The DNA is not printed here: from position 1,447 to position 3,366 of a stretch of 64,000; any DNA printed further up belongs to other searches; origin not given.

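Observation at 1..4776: Orphan operon: two class-B (B12-binding) radical SAM enzymes, a 105-aa ORF and a PfaA-like ketosynthase megasynthase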

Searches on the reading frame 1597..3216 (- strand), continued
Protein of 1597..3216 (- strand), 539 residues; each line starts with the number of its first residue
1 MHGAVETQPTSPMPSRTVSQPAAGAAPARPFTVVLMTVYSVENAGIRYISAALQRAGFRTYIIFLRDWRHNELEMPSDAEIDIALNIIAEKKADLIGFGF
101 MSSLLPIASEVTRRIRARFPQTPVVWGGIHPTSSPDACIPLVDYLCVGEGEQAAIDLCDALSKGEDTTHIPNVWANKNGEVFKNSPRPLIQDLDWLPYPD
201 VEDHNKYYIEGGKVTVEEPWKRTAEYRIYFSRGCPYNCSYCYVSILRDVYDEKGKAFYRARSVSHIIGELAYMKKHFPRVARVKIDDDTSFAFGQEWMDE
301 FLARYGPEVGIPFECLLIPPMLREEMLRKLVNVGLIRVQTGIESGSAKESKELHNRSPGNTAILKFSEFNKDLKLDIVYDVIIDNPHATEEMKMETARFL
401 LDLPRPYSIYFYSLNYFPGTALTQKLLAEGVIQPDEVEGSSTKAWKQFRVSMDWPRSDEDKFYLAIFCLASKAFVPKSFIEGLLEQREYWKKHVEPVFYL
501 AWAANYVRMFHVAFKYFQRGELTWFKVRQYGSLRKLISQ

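Call 24: search_protein_families(library=ncbifam, proteins=[L003:1740-3161:+, L003:3167-4429:+, L003:4426-5526:+, L003:6987-8159:+, L003:5523-6983:+], max_evalue=0.00001)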
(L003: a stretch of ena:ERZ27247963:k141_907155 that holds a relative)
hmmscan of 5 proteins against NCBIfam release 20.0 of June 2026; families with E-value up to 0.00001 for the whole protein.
L003:1740-3161:+ (473 aa): 19 families
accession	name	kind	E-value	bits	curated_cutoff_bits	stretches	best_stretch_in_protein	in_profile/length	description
NF005548.0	PRK07208.1-4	equivalog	4.2e-69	233.4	389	1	3-438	4-453/488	hypothetical protein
NF005547.0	PRK07208.1-3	equivalog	8.5e-65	219.3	380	1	3-441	5-447/465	hypothetical protein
NF005545.0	PRK07208.1-1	equivalog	1.5e-54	185.2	451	1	4-437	9-463/504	hypothetical protein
NF005546.0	PRK07208.1-2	equivalog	3.1e-46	158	418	2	81-438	115-505/527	hypothetical protein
NF005549.0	PRK07208.1-5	equivalog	1e-34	119.9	587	3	333-435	409-511/534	hypothetical protein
NF005560.0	PRK07233.1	equivalog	2.1e-24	86.2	252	2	4-72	2-70/435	hypothetical protein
NF058655.1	CrtID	equivalog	2.6e-17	62.9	640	1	5-62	1-58/478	bifunctional phytoene desaturase/3,4-desaturase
TIGR02734.1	crtI_fam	subfamily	4.7e-16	58.5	238.1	1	5-63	1-59/504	phytoene desaturase family protein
TIGR03467.1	HpnE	equivalog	6.7e-15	55.3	283.05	1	5-94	1-91/430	hydroxysqualene dehydroxylase HpnE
TIGR00031.1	UDP-GALP_mutase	equivalog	1.1e-12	47.6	303.75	1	4-162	3-166/378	UDP-galactopyranose mutase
TIGR00562.1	proto_IX_ox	equivalog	1.1e-11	44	97.85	1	3-89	3-91/470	protoporphyrinogen oxidase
NF008845.0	PRK11883.1-5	equivalog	7.8e-11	40.9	560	1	2-78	4-86/468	protoporphyrinogen oxidase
NF045637.1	carotdesatCrtDProt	equivalog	2.2e-10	39.7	580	1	5-56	1-52/485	1-hydroxycarotenoid 3,4-desaturase CrtD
TIGR02733.1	desat_CrtD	equivalog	9.1e-10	37.8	549.7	1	3-54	2-53/492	C-3',4' desaturase CrtD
NF001933.0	PRK00711.1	subfamily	4.3e-09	35.9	383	0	4-35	2-33/429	D-amino acid dehydrogenase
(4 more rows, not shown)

L003:3167-4429:+ (420 aa): 7 families
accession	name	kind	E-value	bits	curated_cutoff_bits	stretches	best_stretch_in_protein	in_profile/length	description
TIGR04427.1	PLP_DesI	equivalog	2.3e-28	99.4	650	1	34-211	54-224/390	dTDP-4-dehydro-6-deoxyglucose aminotransferase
TIGR03588.1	PseC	equivalog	5e-28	98.1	423.5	1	31-212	29-211/380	UDP-4-amino-4,6-dideoxy-N-acetyl-beta-L-altrosamine transaminase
NF008658.2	PRK11658.1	equivalog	3.9e-27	94.9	631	1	9-211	11-206/379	UDP-4-amino-4-deoxy-L-arabinose aminotransferase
TIGR04181.1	NHT_00031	hypoth_equivalog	8.5e-24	84.1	420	1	17-212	15-221/359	LegC family aminotransferase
NF008687.0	PRK11706.1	equivalog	1.1e-22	80.4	375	1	75-205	69-199/375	dTDP-4-amino-4,6-dideoxygalactose transaminase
NF011936.0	PRK15407.1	equivalog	2.1e-18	66.3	423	1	35-209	68-245/440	lipopolysaccharide biosynthesis protein RfbH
TIGR02379.1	ECA_wecE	subfamily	7.3e-17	61.2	434.85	1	37-205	36-200/376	dTDP-4-amino-4,6-dideoxy-D-glucose transaminase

L003:4426-5526:+ (366 aa): 62 families (the best 25 are shown)
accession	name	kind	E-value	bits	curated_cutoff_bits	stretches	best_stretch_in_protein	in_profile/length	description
TIGR03961.1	rSAM_PTO1314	hypoth_equivalog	1.2e-27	97.2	306.05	1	28-316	26-306/332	PTO1314 family radical SAM protein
TIGR04545.1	rSAM_ahbD_hemeb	equivalog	1e-24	87.6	500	1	28-298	3-287/339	heme b synthase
NF045574.1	sacti_mat_StsB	exception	3.4e-22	78.9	625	1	28-282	99-344/466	StsB family radical SAM/SPASM domain sactipeptide maturase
TIGR04055.1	rSAM_NirJ2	equivalog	1.5e-21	77.3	500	1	30-298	5-274/326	putative heme d1 biosynthesis radical SAM protein NirJ2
TIGR02109.1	PQQ_syn_pqqE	equivalog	4.7e-21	75.1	381.35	1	21-277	3-258/358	pyrroloquinoline quinone biosynthesis protein PqqE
NF050035.1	rSAM_WgK_link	exception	4.8e-21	75.1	650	1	22-171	6-164/367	radical SAM/SPASM peptide maturase WgkB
TIGR03962.1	mycofact_rSAM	equivalog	2.8e-20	72.8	265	1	20-298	7-283/339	mycofactocin radical SAM maturase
TIGR02666.1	moaA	equivalog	2.8e-19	69.3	284.05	1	29-154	14-153/336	GTP 3',8-cyclase MoaA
NF047865.1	rSAM_PapB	equivalog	5.7e-19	68.5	340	1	28-282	6-271/330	PapB family radical SAM/SPASM ranthipeptide maturase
TIGR04546.1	rSAM_ahbC_deAc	equivalog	6.3e-19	68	650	1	25-179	39-201/390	12,18-didecarboxysiroheme deacetylase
TIGR04053.2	TIGR04053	equivalog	1.4e-18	67.3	395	1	23-221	6-213/366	TIGR04053 family radical SAM/SPASM domain-containing protein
TIGR04051.1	rSAM_NirJ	equivalog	3.6e-18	65.7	515.45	1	27-198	4-182/354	heme d1 biosynthesis radical SAM protein NirJ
TIGR02668.1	moaA_archaeal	equivalog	2.6e-17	62.8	325.25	1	29-180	14-175/303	GTP 3',8-cyclase MoaA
TIGR04347.1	pseudo_SAM_Halo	equivalog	3e-16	59.7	525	1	27-219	40-239/390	TIGR04347 family pseudo-SAM/SPASM protein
TIGR04054.1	rSAM_NirJ1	equivalog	3.9e-16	58.7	650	1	26-179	37-198/387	putative heme d1 biosynthesis radical SAM protein NirJ1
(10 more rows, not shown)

L003:6987-8159:+ (390 aa): 43 families (the best 25 are shown)
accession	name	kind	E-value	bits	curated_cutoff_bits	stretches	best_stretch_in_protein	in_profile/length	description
TIGR02668.1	moaA_archaeal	equivalog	1e-26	93.6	325.25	1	21-210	14-196/303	GTP 3',8-cyclase MoaA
TIGR02666.1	moaA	equivalog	5.9e-25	87.9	284.05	1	14-200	7-192/336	GTP 3',8-cyclase MoaA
NF001199.0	PRK00164.2-1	equivalog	7.2e-22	77.9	231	1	21-202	16-189/308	GTP 3',8-cyclase MoaA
TIGR02109.1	PQQ_syn_pqqE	equivalog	1.2e-20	73.8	381.35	1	16-192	6-173/358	pyrroloquinoline quinone biosynthesis protein PqqE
TIGR04545.1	rSAM_ahbD_hemeb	equivalog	1.8e-20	73.7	500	1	20-207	3-181/339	heme b synthase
TIGR04317.1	W_rSAM_matur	equivalog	1e-19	70.9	380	1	19-192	6-175/349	tungsten cofactor oxidoreductase radical SAM maturase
TIGR03961.1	rSAM_PTO1314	hypoth_equivalog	3e-18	66.2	306.05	1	6-284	12-260/332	PTO1314 family radical SAM protein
TIGR04053.2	TIGR04053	equivalog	1.3e-17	64.2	395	1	13-193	4-178/366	TIGR04053 family radical SAM/SPASM domain-containing protein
TIGR04055.1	rSAM_NirJ2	equivalog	6.6e-17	62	500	1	20-197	3-170/326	putative heme d1 biosynthesis radical SAM protein NirJ2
TIGR04051.1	rSAM_NirJ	equivalog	9.4e-17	61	515.45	1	21-220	6-192/354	heme d1 biosynthesis radical SAM protein NirJ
TIGR04347.1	pseudo_SAM_Halo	equivalog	2.7e-16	59.8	525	1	14-193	36-204/390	TIGR04347 family pseudo-SAM/SPASM protein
NF045646.2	rSAM_Se_TrsS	equivalog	9.4e-16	57.4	490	1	21-190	90-253/441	radical SAM (seleno)protein TrsS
NF045702.1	rSAM_GDGT_ether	equivalog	1e-15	57.4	450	1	21-191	90-256/486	tetraether lipid synthase Tes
TIGR04303.1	GeoRSP_rSAM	equivalog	3.8e-15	56.3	400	1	15-245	3-214/325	GeoRSP system radical SAM/SPASM protein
TIGR04546.1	rSAM_ahbC_deAc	equivalog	1.3e-14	53.8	650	1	19-191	41-203/390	12,18-didecarboxysiroheme deacetylase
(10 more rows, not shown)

L003:5523-6983:+ (486 aa): 20 families
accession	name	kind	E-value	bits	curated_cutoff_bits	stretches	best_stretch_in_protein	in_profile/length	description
TIGR02026.1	BchE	equivalog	7.4e-57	193.3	481.35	1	25-450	15-439/497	magnesium-protoporphyrin IX monomethyl ester anaerobic oxidative cyclase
TIGR03471.1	HpnJ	equivalog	5.7e-53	180.5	577.6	1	49-465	47-461/472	hopanoid biosynthesis associated radical SAM protein HpnJ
TIGR04479.1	bcpD_PhpK_rSAM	subfamily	2.9e-45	154.6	600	1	26-372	67-413/504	PhpK family radical SAM P-methyltransferase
NF050148.1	rSAM_ApyD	equivalog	2e-41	142.1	750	1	57-364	59-362/645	RiPP biosynthesis radical SAM protein ApyD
TIGR04385.1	B12_rSAM_cofa1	equivalog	2.8e-41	142.2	450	1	25-364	14-360/438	B12 lower ligand biosynthesis radical SAM protein BzaD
TIGR04072.2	rSAM_ladder_B12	equivalog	2.3e-40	138.6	360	1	30-438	17-416/443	lipid biosynthesis B12-binding/radical SAM protein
TIGR04367.1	HpnR_B12_rSAM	equivalog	3.4e-36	124.8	650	1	29-389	20-372/490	hopanoid C-3 methylase HpnR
NF033070.1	rSAM_AprD4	equivalog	2.1e-33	115.9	500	1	147-399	144-399/456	AprD4 family radical SAM diol-dehydratase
TIGR04295.1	B12_rSAM_oligo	hypoth_equivalog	3e-31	108.5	400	1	31-324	25-318/422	TIGR04295 family B12-binding domain-containing radical SAM protein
NF038361.1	rSAM_Sden_1168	equivalog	4.2e-29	101.5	575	1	30-396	84-479/560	Sden_1168 family B12-binding radical SAM P-methyltransferase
TIGR03975.1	rSAM_ocin_1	subfamily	8.9e-25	87.2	281.85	1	49-353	107-416/606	RiPP maturation radical SAM C-methyltransferase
TIGR04013.1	B12_SAM_MJ_1487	hypoth_equivalog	8.5e-23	80.8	251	1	59-251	30-203/382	TIGR04013 family B12-binding domain/radical SAM domain-containing protein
NF033712.0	B12_rSAM_KedN5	subfamily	1.1e-21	76.7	700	1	25-257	12-253/624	KedN5 family methylcobalamin-dependent radical SAM C-methyltransferase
TIGR04014.1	B12_SAM_MJ_0865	equivalog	8.4e-21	74.2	360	1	56-387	22-355/434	methyl-coenzyme M reductase glutamine C-methyltransferase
TIGR04428.1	B12_rSAM_trp_MT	equivalog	3.6e-17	62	500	1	201-377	216-407/558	tryptophan 2-C-methyltransferase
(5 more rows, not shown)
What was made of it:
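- All are below cut-off (call 24).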

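Call 32: search_protein_families(library=pfam, proteins=[L006:6769-8511:-, L056:4289-6631:+, L006:1717-3297:+, L006:3294-4202:+, L006:4274-5152:+, L006:5188-6345:+], max_evalue=0.01)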
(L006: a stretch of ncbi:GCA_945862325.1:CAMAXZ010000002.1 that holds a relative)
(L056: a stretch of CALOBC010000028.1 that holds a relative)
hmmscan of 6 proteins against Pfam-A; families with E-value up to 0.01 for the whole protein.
L006:6769-8511:- (580 aa): 0 families

L056:4289-6631:+ (781 aa): 2 families
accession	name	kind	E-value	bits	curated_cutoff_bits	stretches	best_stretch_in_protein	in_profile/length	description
PF03176.21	MMPL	-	7.2e-28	97.9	20.5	1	50-389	3-299/333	MMPL family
PF02508.19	Rnf-Nqr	-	0.0026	18.3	23.8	1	250-355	79-170/174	Rnf-Nqr subunit, membrane protein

L006:1717-3297:+ (526 aa): 0 families

L006:3294-4202:+ (302 aa): 0 families

L006:4274-5152:+ (292 aa): 0 families

L006:5188-6345:+ (385 aa): 0 families

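Call 35: search_protein_families(library=pfam, proteins=[L077:964-1953:-, L077:404-976:-, L077:4401-6140:+, L077:11774-12331:+, L077:12487-13440:+, L077:13513-14019:+, L077:14066-15874:+, L077:16223-17323:+, L077:17336-19594:+, L077:19646-20542:+], max_evalue=0.001)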
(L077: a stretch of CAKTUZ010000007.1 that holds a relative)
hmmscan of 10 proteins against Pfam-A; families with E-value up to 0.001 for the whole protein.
L077:964-1953:- (329 aa): 1 family
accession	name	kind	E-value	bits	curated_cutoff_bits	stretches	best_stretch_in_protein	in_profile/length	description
PF01795.25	Methyltransf_5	-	3.5e-108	362.2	27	1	4-326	3-307/309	MraW methylase family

L077:404-976:- (190 aa): 1 family
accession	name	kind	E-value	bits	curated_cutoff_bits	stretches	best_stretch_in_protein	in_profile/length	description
PF04977.20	DivIC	-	0.00062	20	28.9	0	92-158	3-71/80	Septum formation initiator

L077:4401-6140:+ (579 aa): 3 families
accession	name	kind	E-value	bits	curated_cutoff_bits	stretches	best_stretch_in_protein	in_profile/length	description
PF01041.23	DegT_DnrJ_EryC1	-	1.9e-59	202.1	19.8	2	36-208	24-196/360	DegT/DnrJ/EryC1/StrS aminotransferase family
PF00155.27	Aminotran_1_2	-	0.0001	22.1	19.7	1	36-163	41-192/361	Aminotransferase class I and II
PF00266.25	Aminotran_5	-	0.00033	20.2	21.5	1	33-164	40-182/371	Aminotransferase class-V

L077:11774-12331:+ (185 aa): 2 families
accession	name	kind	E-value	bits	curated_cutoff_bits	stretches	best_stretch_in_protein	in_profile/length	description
PF13451.12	zf_Tbcl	-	4.2e-20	71.9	24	1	88-133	2-47/48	Probable treble clef domain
PF23477.1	zf_Tbcl_2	-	1.4e-19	69.9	27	1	145-180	1-36/37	Probable treble clef zinc finger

L077:12487-13440:+ (317 aa): 2 families
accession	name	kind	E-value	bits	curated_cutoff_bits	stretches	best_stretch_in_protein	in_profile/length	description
PF01300.24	Sua5_yciO_yrdC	-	1.6e-59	200.8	25.1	1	15-189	3-178/178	Telomere recombination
PF03481.19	Sua5_C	-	5.3e-19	69.6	22.9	1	208-316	23-136/136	Threonylcarbamoyl-AMP synthase, C-terminal domain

L077:13513-14019:+ (168 aa): 1 family
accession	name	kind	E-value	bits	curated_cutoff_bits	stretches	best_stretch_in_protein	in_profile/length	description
PF10816.13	DUF2760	-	1.1e-46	158.1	25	1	47-167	5-124/124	Domain of unknown function (DUF2760)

L077:14066-15874:+ (602 aa): 2 families
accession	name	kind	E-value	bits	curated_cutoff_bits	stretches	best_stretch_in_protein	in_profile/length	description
PF00012.26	HSP70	-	1.3e-21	76.9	20.6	1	84-339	46-302/599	Hsp70 protein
PF06723.19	MreB_Mbl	-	5e-08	32.6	27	1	151-275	86-193/327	MreB/Mbl protein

L077:16223-17323:+ (366 aa): 5 families
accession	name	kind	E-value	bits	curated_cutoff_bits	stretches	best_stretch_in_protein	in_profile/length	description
PF01041.23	DegT_DnrJ_EryC1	-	6.5e-121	404.4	19.8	1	14-360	3-359/360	DegT/DnrJ/EryC1/StrS aminotransferase family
PF01212.27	Beta_elim_lyase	-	9.7e-09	35.4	27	1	35-269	32-236/288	Beta-eliminating lyase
PF00155.27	Aminotran_1_2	-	2.7e-08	33.8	19.7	1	37-163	44-192/361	Aminotransferase class I and II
PF00266.25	Aminotran_5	-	3.6e-07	29.9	21.5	1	36-215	44-229/371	Aminotransferase class-V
PF01053.26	Cys_Met_Meta_PP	-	1.6e-05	24.1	27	1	37-214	54-230/381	Cys/Met metabolism PLP-dependent enzyme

L077:17336-19594:+ (752 aa): 2 families
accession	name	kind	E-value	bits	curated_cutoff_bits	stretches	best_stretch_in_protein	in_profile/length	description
PF16889.11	Hepar_II_III_N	-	3.2e-18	66.6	22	1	49-383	9-308/340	Heparinase II/III N-terminus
PF07940.18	Hepar_II_III_C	-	5.3e-05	23.3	24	1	508-663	41-173/237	Heparinase II/III-like, C-terminal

L077:19646-20542:+ (298 aa): 0 families
